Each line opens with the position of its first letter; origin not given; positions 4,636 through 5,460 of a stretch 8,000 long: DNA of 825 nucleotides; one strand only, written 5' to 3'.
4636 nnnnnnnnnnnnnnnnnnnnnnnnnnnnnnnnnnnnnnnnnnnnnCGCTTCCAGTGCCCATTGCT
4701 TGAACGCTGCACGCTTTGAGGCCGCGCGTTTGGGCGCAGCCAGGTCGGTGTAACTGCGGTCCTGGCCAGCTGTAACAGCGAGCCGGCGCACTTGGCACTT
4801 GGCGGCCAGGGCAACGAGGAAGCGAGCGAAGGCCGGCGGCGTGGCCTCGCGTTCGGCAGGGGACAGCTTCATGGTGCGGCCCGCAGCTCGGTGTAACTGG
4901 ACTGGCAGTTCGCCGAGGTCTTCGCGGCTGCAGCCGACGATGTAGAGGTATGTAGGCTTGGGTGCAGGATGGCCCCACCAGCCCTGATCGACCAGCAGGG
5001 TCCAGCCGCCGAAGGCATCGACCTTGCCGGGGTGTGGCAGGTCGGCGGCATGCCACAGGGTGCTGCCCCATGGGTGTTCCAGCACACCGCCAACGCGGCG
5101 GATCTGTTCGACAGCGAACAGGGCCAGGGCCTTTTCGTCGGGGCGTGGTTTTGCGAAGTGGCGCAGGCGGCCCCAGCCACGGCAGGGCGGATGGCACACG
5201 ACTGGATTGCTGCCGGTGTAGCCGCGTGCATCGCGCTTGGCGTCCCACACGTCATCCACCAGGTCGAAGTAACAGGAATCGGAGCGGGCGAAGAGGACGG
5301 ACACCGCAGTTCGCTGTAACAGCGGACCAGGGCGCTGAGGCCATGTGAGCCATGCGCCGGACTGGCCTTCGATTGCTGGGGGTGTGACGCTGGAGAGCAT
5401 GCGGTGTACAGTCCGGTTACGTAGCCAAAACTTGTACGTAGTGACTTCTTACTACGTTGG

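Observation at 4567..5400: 277-aa lead gene of the replication operon: the motif order resembles a C5-cytosine methyltransferase fold without the SAM-binding loop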

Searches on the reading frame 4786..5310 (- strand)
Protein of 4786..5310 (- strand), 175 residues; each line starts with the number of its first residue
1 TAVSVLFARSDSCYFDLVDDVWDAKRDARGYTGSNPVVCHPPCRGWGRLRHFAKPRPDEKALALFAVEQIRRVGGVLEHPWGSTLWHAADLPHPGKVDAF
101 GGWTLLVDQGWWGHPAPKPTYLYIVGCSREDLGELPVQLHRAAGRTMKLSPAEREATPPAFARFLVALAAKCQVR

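Call 36: find_related_loci(query=A2, collection=viral_contigs, flank=6000)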
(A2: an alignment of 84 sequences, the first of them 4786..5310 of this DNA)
Query A2 (175 aa) in viral_contigs; peptide patterns used: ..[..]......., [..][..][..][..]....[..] (x = any residue, [..] = any of these).
599 stretches matched a pattern (row limit reached: there are more); 593 encode a relative of the query (tblastn E <= 1e-3); the best 80 are kept; 80 distinct loci.
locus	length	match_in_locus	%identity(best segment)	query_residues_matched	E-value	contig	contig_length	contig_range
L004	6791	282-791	91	3-172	3e-105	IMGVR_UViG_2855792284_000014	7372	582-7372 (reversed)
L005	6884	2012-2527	85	1-172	3e-98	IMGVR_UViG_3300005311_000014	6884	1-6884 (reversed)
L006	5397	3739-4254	85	1-172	3e-98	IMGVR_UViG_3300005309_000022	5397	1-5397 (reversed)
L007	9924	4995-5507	86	2-172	7e-98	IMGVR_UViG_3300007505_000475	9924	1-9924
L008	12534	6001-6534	60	3-172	2e-59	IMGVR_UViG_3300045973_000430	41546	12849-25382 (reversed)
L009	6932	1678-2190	59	2-173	3e-58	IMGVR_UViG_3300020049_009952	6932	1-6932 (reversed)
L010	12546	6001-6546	55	3-174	4e-58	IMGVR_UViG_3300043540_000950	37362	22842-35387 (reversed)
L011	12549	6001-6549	58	3-175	1e-57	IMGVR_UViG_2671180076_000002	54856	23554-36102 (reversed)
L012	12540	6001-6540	57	2-174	8e-57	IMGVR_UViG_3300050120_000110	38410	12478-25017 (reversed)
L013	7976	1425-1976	55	1-172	4e-57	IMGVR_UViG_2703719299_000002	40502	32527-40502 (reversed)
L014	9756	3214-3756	56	3-173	7e-57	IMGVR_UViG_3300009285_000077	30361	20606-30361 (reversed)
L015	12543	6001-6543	52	3-174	2e-56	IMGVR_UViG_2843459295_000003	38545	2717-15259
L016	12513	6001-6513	59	3-172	2e-56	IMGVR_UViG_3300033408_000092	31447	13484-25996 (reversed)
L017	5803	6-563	54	2-175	1e-56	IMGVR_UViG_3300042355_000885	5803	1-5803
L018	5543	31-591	54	2-173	4e-55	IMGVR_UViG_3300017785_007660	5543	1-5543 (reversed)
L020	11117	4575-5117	55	3-173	5e-55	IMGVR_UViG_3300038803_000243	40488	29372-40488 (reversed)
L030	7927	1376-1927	54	3-173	6e-54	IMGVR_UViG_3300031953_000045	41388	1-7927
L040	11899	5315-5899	50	3-173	2e-52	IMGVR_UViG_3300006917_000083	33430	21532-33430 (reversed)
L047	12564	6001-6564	51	3-174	3e-51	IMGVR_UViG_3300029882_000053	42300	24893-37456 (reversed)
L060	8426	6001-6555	50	1-172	6e-50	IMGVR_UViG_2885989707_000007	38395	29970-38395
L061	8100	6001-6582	50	2-174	7e-50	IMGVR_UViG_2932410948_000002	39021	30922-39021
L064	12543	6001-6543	52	3-172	2e-49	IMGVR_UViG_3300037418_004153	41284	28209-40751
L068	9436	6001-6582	49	3-175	4e-49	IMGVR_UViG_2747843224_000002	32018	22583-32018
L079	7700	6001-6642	46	1-173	1e-48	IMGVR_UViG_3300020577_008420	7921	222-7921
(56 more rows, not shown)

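Call 41: search_protein_families(library=pfam, proteins=[L061:7042-8097:+, L068:3757-5592:+, L020:8400-9419:+, L047:4397-5071:+, L030:2481-3176:+, L064:2258-3259:+, L060:7224-8423:-, L040:8121-8690:+, L079:4175-4813:-, L011:7205-7624:+], max_evalue=0.001)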
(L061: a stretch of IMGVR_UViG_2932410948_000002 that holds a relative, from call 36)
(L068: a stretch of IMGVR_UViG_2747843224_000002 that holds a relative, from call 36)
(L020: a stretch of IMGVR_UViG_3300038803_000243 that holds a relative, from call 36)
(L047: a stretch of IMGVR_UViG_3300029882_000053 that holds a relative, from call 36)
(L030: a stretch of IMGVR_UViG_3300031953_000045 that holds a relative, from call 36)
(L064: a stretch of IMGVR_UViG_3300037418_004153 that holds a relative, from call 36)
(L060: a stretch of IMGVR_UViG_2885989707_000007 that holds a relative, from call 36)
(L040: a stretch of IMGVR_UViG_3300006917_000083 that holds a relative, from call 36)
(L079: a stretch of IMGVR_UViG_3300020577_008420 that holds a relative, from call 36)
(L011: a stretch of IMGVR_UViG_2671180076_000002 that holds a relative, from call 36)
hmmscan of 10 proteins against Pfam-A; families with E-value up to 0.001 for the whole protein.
L061:7042-8097:+ (352 aa): 3 families
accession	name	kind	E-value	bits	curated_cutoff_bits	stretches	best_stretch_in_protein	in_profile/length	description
PF00589.27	Phage_integrase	-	9.7e-07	29.2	27.1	1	190-343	25-167/172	Phage integrase family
PF24624.1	Int_N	-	7.2e-06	27.1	27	1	94-163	25-98/100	Phage integrase, N-terminal domain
PF22022.2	Phage_int_M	-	0.00014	22.5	27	1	75-157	4-90/96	Phage integrase central domain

L068:3757-5592:+ (612 aa): 2 families
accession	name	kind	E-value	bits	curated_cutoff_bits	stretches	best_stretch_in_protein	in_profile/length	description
PF05840.19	Phage_GPA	-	1.2e-75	255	31.4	1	125-385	67-320/321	Bacteriophage replication gene A protein (GPA)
PF23343.2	REP_ORF2-G2P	-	6.9e-06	26.7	27.8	1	272-382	13-98/99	Replication-associated protein ORF2/G2P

L020:8400-9419:+ (340 aa): 1 family
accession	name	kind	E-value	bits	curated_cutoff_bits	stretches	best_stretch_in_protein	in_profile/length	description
PF00589.27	Phage_integrase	-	3.2e-20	73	27.1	1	166-330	3-168/172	Phage integrase family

L047:4397-5071:+ (225 aa): 1 family
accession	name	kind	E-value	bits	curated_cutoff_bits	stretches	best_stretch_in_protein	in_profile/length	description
PF09588.16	YqaJ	-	9.3e-22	78.4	22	1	12-169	2-149/150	YqaJ-like viral recombinase domain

L030:2481-3176:+ (232 aa): 1 family
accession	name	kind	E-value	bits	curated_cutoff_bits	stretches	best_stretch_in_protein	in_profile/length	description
PF05766.18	NinG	-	9.7e-35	120.6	25.4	1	23-229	5-192/193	Bacteriophage Lambda NinG protein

L064:2258-3259:+ (334 aa): 1 family
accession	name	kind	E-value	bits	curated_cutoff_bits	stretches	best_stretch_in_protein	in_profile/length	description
PF03837.19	RecT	-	2.6e-28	99.4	24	1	42-222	8-177/198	RecT family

L060:7224-8423:- (399 aa): 2 families
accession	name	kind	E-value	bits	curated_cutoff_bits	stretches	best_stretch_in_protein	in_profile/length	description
PF13356.12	Arm-DNA-bind_3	-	1.2e-10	41.8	27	1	1-77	1-68/83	Arm DNA-binding domain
PF22022.2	Phage_int_M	-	1.8e-08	34.9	27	1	85-174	1-88/96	Phage integrase central domain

L040:8121-8690:+ (190 aa): 0 families

L079:4175-4813:- (212 aa): 0 families

L011:7205-7624:+ (140 aa): 0 families

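Call 42: predict_structure(alignment_id=A2)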
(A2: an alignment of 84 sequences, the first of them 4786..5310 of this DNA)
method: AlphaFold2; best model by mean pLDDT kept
length: 175 residues; sequences in the alignment: 84
mean_pLDDT: 96.6   pTM: 0.92
mean pLDDT of the five models: 96.6, 96.4, 96.3, 96.2, 95.9
residues with pLDDT >= 90: 172; 70-90: 2; 50-70: 1; < 50: 0
segments of 3 or more residues with pLDDT < 50: none
pLDDT, mean of each block of 10 residues (from residue 1): 95 98 98 98 95 96 98 98 98 98 98 97 98 95 93 95 98 91
secondary structure, 60 per line:
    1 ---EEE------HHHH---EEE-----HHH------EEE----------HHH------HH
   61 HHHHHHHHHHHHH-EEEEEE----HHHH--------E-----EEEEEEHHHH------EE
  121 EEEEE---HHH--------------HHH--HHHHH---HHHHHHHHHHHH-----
elements in order: E4-6 H13-16 E20-22 E37-39 H59-73 E75-80 H85-88 E103-108 H109-112 E119-125 H151-155 H159-170
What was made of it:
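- Core model pLDDT 96.6, pTM 0.92 (call 42). There is no recognisable DNA-recognition domain (call 42).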

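Call 45: fold_search(model_id=the predicted structure, library=pdb)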
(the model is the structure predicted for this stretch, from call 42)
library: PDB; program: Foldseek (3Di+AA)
matches with E <= 10: 310; with E <= 0.001: 0
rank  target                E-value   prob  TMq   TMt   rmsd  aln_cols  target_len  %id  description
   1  6w8v_A                2.6e-03  0.97  0.39  0.11   5.8       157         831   12  Crystal structure of mouse DNMT1 in complex with ACG DNA (released 2020-07-08)
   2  6x9i_A                2.8e-03  0.97  0.33  0.10   5.6       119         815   13  Human DNMT1(729-1600) Bound to Zebularine-Containing 12mer dsDNA (released 2021-07-07)
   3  6w8v_B                3.6e-03  0.95  0.40  0.12   5.8       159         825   12  Crystal structure of mouse DNMT1 in complex with ACG DNA (released 2020-07-08)
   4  9mvy_A                4.3e-03  0.98  0.33  0.10   5.2       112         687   14  Crystal structure of ZMET2 in complex with unmethylated CTG DNA and a histone H3Kc9me2 peptide (released 2025-05-21)
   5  9mvy_D                5.3e-03  0.98  0.34  0.10   5.2       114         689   11  Crystal structure of ZMET2 in complex with unmethylated CTG DNA and a histone H3Kc9me2 peptide (released 2025-05-21)
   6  7xi9_A                5.3e-03  0.97  0.43  0.12   5.3       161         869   12  Cryo-EM structure of human DNMT1 (aa:351-1616) in complex with ubiquitinated H3 and hemimethylated DNA analog (CXXC-or (released 2022-11-30)
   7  4ft2_A                5.3e-03  0.89  0.29  0.09   5.4       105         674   11  crystal structure of Zea mays ZMET2 in complex H3(1-15)K9me2 peptide and SAH (released 2012-10-17)
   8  7sfg_A                6.4e-03  0.96  0.41  0.12   5.6       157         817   12  Human DNMT1(729-1600) Bound to Zebularine-Containing 12mer dsDNA and Cofactor SAM (released 2022-03-30)
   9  4ft4_B                6.8e-03  0.90  0.30  0.09   5.6       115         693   12  crystal structure of Zea mays ZMET2 in complex H3(1-32)K9me2 peptide and SAH (released 2012-10-17)
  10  6w8w_B                7.2e-03  0.89  0.40  0.11   5.8       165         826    9  Crystal structure of mouse DNMT1 in complex with CCG DNA (released 2020-07-08)
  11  7v0e_B                7.2e-03  0.75  0.32  0.23   7.5       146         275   15  Crystal structure of the macro-oligomeric form of DNMT3B methyltransferase domain. (released 2022-06-22)
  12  7v0e_G                8.2e-03  0.85  0.39  0.28   8.6       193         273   13  Crystal structure of the macro-oligomeric form of DNMT3B methyltransferase domain. (released 2022-06-22)
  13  7xib_A                8.7e-03  0.96  0.43  0.12   5.3       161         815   13  Cryo-EM structure of human DNMT1 (aa:351-1616) in complex with ubiquitinated H3 and hemimethylated DNA analog (CXXC-di (released 2022-11-30)
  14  1dct_A                9.3e-03  0.99  0.44  0.26   5.5       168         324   10  DNA (CYTOSINE-5) METHYLASE FROM HAEIII COVALENTLY BOUND TO DNA (released 1995-09-15)
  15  7v0e_F                9.3e-03  0.92  0.40  0.29   6.8       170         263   15  Crystal structure of the macro-oligomeric form of DNMT3B methyltransferase domain. (released 2022-06-22)
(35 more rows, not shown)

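Call 68: search_dna_similar(query=window:4786-5310:-, collection=phages, mode=protein, max_evalue=0.00001, max_rows=40, rows=spread)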
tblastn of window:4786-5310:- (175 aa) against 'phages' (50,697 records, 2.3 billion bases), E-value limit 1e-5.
Records with a match: 14; places in all: 14; records where one place covers at least 80% of the query: 14.
Best place of each record, by identity: <60% 14.
By first word of the organism name: Pseudomonas 6; Caulobacter 2; Tortoise 1; Xanthomonas 1; Rhodobacter 1; Microviridae 1; Caudoviricetes 1; Ralstonia 1.
By host as written in the record: Pseudomonas aeruginosa PA14 3; Pseudomonas aeruginosa UVA4 2; Caulobacter vibrioides CB15 2; Gopherus morafkai 1; Pseudomonas aeruginosa LRJ32 1; Xanthomonas campestris pv. campestris SU1 1; Rhodobacter capsulatus SB 1003 1; Ciona robusta 1; and 2 more.
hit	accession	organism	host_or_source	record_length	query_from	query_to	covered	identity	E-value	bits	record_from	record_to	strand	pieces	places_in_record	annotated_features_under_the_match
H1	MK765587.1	Tortoise microvirus 37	Gopherus morafkai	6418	3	172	97%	52.9%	4e-47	169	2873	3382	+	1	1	hypothetical protein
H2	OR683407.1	Pseudomonas phage Meltemi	Pseudomonas aeruginosa LRJ32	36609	3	175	99%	49.0%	7e-46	165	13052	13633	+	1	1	hypothetical protein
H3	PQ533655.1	Pseudomonas phage Doze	Pseudomonas aeruginosa PA14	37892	3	175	99%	49.0%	1e-45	165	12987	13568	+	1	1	hypothetical protein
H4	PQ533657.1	Pseudomonas phage Frizzy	Pseudomonas aeruginosa PA14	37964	3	175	99%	49.0%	1e-45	165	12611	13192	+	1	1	hypothetical protein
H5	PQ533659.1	Pseudomonas phage Meadow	Pseudomonas aeruginosa PA14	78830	3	175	99%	49.0%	1e-45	165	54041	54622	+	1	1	hypothetical protein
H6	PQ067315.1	Xanthomonas phage fSU1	Xanthomonas campestris pv. campestris ...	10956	3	169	95%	48.4%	4e-42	154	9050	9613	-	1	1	hypothetical protein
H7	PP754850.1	Rhodobacter phage Ebor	Rhodobacter capsulatus SB 1003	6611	3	167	94%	41.1%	2e-25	106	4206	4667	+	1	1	putative DNA methylase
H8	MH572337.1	Microviridae sp.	Ciona robusta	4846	3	168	95%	37.8%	2e-19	90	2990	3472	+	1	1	hypothetical protein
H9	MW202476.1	Caudoviricetes sp.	Manatee Spring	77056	19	173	89%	40.3%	1e-24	105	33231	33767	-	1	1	none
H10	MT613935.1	Pseudomonas phage Persinger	Pseudomonas aeruginosa UVA4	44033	3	169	95%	36.9%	1e-24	105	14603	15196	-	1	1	hypothetical protein (x2)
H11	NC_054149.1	Pseudomonas phage Persinger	Pseudomonas aeruginosa UVA4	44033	3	169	95%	36.9%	1e-24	105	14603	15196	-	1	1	hypothetical protein | ParB-like partition protein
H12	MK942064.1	Caulobacter phage Jess A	Caulobacter vibrioides CB15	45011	3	151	85%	38.8%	3e-21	96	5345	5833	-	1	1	hypothetical protein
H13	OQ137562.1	Caulobacter phage RapA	Caulobacter vibrioides CB15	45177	3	151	85%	38.8%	3e-21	96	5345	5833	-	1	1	RapA_gp005c: hypothetical protein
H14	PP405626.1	Ralstonia phage PQ43W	Ralstonia pseudosolanacearum NdE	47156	3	169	95%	33.0%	3e-13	72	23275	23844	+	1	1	none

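Call 69: get_annotated_region(hit=H7, flank=5000)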
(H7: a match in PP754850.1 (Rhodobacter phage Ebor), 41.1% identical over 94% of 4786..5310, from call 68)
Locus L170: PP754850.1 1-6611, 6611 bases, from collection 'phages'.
description: Rhodobacter phage Ebor, complete genome.
organism: Rhodobacter phage Ebor (NCBI taxid 3144506)
taxonomy: Viruses; Monodnaviria; Sangervirae; Phixviricota; Malgrandaviricetes; Petitvirales; Microviridae
host: Rhodobacter capsulatus SB 1003; source: -; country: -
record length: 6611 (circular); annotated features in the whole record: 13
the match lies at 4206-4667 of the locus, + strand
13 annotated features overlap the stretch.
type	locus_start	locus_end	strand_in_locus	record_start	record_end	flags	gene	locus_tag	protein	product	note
misc_feature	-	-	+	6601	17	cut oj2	-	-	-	-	XerCD dif motif, attachment site attP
CDS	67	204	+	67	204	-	-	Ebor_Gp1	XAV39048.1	hypothetical protein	putative membrane protein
CDS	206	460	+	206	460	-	-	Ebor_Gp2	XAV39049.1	hypothetical protein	-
CDS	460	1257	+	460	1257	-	-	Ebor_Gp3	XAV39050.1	DNA pilot protein VP2/H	-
misc_feature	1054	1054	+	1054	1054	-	-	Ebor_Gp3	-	-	prophage in DE442 lysogen = T; amino acid replacement L199F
CDS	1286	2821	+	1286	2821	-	-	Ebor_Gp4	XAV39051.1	major capsid protein VP1/F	-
misc_feature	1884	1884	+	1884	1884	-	-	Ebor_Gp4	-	-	prophage in DE442 lysogen = A; amino acid replacement Y200S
CDS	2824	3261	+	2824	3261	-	-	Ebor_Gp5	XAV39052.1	hypothetical protein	-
CDS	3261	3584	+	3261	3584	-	-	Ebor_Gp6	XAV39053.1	hypothetical protein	-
CDS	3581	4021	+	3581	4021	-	-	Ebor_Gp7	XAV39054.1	peptidoglycan hydrolytic enzyme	peptidoglycan hydrolytic enzyme; experimentaly verified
CDS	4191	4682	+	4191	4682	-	-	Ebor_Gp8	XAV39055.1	putative DNA methylase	-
CDS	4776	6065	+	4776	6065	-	-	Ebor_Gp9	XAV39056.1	replication initiation protein VP4/A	-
CDS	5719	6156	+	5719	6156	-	-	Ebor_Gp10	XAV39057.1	putative bifunctional structural protein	putative bifunctional structural protein, MS verified presence in the virion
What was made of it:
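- Closest known: Gp8 of Rhodobacter microvirus Ebor, annotated 'putative DNA methylase'. Same: It is also placed directly upstream of the rolling-circle initiator (call 69).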

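Call 74: get_annotated_region(hit=H6, flank=6000)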
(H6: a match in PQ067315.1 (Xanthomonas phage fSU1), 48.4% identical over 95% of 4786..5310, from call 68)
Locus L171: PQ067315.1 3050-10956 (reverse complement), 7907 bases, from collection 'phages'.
description: Xanthomonas phage fSU1, complete genome.
organism: Xanthomonas phage fSU1 (NCBI taxid 3238781)
taxonomy: Viruses
host: Xanthomonas campestris pv. campestris SU1; source: -; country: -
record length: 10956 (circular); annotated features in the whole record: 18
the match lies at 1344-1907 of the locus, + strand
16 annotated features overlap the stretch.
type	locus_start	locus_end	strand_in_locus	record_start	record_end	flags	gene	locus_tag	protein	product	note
CDS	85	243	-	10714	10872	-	-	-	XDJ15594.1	hypothetical protein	-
CDS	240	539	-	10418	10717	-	-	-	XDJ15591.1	hypothetical protein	-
CDS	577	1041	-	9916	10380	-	-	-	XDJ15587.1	hypothetical protein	-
CDS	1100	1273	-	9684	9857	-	-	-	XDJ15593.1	hypothetical protein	-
CDS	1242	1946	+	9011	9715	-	-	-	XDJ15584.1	hypothetical protein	-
CDS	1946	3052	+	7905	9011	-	-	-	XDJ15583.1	putative replication protein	NMA0782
CDS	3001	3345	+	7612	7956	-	-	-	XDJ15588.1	hypothetical protein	-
CDS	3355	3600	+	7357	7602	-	-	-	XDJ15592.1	hypothetical protein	-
CDS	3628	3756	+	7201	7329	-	-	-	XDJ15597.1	hypothetical protein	-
CDS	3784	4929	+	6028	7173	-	-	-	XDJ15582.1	tail protein and peptidase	ACLAME 17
CDS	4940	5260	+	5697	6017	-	-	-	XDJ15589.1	minor coat protein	-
CDS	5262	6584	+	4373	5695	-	-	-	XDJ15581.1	zonular occludens toxin-like protein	zona occludens toxin-like protein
CDS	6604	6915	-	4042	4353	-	-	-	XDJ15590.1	hypothetical protein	-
CDS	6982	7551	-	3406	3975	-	-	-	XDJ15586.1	hypothetical protein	-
CDS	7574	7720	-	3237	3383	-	-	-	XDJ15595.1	hypothetical protein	-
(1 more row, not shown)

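Call 75: get_annotated_region(hit=H1, flank=4000)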
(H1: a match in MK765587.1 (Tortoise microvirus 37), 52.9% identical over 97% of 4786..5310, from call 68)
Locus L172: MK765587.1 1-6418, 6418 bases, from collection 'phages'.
description: Tortoise microvirus 37 isolate 37_SP_74, complete genome.
organism: Tortoise microvirus 37 (NCBI taxid 2583140)
taxonomy: Viruses; Monodnaviria; Sangervirae; Phixviricota; Malgrandaviricetes; Petitvirales; Microviridae
host: Gopherus morafkai; source: feces; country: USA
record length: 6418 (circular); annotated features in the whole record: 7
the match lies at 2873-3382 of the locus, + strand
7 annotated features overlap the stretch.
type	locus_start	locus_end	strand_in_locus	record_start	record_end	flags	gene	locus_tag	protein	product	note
CDS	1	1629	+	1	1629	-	-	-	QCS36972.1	major capsid protein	similar to PHA00363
CDS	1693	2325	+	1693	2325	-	-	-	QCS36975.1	hypothetical protein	-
CDS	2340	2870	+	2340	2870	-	-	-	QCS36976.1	hypothetical protein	-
CDS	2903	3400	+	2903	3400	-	-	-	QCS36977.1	hypothetical protein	-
CDS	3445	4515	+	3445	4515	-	-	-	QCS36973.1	replication initiation protein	similar to PHA00330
CDS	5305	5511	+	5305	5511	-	-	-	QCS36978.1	hypothetical protein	-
CDS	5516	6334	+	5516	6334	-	-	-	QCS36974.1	hypothetical protein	-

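Call 82: search_dna_similar(query=window:4786-5310:-, collection=plasmids, mode=protein, max_evalue=0.00001, max_rows=30, rows=spread)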
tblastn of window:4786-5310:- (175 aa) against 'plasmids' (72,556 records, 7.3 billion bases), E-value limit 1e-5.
No match.

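Call 83: get_annotated_region(hit=H2, flank=5000)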
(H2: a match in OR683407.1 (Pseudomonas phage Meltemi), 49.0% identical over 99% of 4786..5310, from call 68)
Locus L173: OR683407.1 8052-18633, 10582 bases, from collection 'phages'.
description: Pseudomonas phage Meltemi, complete genome.
organism: Pseudomonas phage Meltemi (NCBI taxid 3097006)
taxonomy: Viruses; Duplodnaviria; Heunggongvirae; Uroviricota; Caudoviricetes; Casadabanvirus
host: Pseudomonas aeruginosa LRJ32; source: -; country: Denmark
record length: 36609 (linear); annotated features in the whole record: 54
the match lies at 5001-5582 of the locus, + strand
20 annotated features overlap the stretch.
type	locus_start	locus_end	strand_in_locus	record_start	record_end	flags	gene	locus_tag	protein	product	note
CDS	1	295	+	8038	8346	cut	-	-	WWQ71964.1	hypothetical protein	label: hypothetical protein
CDS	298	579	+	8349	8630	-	-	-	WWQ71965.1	hypothetical protein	label: hypothetical protein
CDS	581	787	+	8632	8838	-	-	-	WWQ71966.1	hypothetical protein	label: hypothetical protein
CDS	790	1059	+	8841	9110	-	-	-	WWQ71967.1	hypothetical protein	label: hypothetical protein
CDS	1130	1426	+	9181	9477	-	-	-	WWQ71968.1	hypothetical protein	label: hypothetical protein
CDS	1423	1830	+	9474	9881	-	-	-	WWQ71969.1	hypothetical protein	label: hypothetical protein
CDS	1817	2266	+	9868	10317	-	-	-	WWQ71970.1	Mor transcription activator family domain protein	label: Mor transcription activator family domain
CDS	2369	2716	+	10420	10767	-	-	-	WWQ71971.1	hypothetical protein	label: hypothetical protein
CDS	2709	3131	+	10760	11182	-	-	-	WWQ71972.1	hypothetical protein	label: hypothetical protein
CDS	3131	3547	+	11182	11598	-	-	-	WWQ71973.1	hypothetical protein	label: hypothetical protein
CDS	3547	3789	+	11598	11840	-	-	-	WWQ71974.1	hypothetical protein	-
CDS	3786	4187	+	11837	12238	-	-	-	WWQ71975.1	hypothetical protein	label: hypothetical protein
CDS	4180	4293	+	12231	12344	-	-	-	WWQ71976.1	hypothetical protein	-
CDS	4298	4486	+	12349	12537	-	-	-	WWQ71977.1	hypothetical protein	label: hypothetical protein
CDS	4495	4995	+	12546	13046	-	-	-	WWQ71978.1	hypothetical protein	label: hypothetical protein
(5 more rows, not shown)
